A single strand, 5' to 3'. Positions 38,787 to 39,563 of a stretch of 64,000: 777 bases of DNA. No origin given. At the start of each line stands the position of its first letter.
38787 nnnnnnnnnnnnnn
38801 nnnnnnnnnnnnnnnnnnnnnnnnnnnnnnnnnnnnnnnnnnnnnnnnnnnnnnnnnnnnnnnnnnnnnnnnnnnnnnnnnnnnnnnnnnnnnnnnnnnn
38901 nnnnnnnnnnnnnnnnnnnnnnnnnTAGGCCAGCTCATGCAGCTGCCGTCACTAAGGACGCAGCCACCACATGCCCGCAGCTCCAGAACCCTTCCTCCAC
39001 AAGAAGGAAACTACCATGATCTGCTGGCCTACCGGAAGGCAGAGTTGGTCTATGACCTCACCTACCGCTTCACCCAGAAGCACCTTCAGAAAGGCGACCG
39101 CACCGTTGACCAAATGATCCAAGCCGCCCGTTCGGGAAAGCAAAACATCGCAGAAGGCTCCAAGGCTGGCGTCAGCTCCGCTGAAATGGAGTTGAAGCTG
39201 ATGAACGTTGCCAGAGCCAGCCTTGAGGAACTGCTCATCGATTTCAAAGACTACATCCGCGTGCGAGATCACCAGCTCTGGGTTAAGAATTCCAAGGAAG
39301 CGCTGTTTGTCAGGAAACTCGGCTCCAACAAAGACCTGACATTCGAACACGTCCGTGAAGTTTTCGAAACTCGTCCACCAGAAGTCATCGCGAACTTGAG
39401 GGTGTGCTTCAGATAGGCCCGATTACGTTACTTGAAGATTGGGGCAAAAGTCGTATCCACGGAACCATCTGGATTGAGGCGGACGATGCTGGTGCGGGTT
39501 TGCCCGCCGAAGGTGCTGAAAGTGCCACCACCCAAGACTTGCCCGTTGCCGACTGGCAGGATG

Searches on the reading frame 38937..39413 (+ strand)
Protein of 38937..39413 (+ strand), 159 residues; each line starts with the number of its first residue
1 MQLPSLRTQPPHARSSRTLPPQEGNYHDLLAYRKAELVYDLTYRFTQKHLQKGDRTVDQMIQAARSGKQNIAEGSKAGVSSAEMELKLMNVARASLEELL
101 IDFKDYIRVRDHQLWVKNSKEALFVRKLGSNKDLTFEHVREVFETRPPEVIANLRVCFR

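Call 7: search_protein_families(library=pfam, proteins=[window:38937-39413:+], max_evalue=0.1)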
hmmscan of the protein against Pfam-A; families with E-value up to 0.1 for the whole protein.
window:38937-39413:+ (159 aa): 2 families
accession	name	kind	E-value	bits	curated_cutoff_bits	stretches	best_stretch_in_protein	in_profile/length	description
PF05635.17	23S_rRNA_IVP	-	3.2e-07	31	33.8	1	28-99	2-72/106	23S rRNA-intervening sequence protein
PF18587.6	PLL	-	0.016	15.8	25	0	11-57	45-91/134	PTX/LNS-Like (PLL) domain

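Call 8: search_protein_families(library=padloc, proteins=[window:38937-39413:+], max_evalue=0.1)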
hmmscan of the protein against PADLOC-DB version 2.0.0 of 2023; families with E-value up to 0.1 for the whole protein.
window:38937-39413:+ (159 aa): 0 families

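Call 9: search_protein_families(library=ncbifam, proteins=[window:38937-39413:+], max_evalue=0.1)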
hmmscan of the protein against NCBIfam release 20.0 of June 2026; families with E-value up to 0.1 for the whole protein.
window:38937-39413:+ (159 aa): 3 families
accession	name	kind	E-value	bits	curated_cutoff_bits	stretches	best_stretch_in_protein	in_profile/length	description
TIGR02436.1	TIGR02436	subfamily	1.1e-07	32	24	1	35-100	5-69/109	four helix bundle protein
NF008912.0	PRK12275.1-6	subfamily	0.0051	16.9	124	1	57-101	32-74/117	hypothetical protein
NF008911.0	PRK12275.1-2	subfamily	0.031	14.8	137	1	29-99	7-76/118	hypothetical protein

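Call 72: search_protein_families(library=phrogs, proteins=[window:38937-39413:+], max_evalue=1)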
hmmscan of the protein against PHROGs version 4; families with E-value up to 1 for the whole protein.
window:38937-39413:+ (159 aa): 3 families
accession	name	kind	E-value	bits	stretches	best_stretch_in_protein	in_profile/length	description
phrog_10289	-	unknown function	0.05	14.9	1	35-85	59-108/122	-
phrog_38317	-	unknown function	0.07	13.7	1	109-147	52-90/247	-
phrog_16334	-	unknown function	0.16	13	1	102-134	26-58/63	-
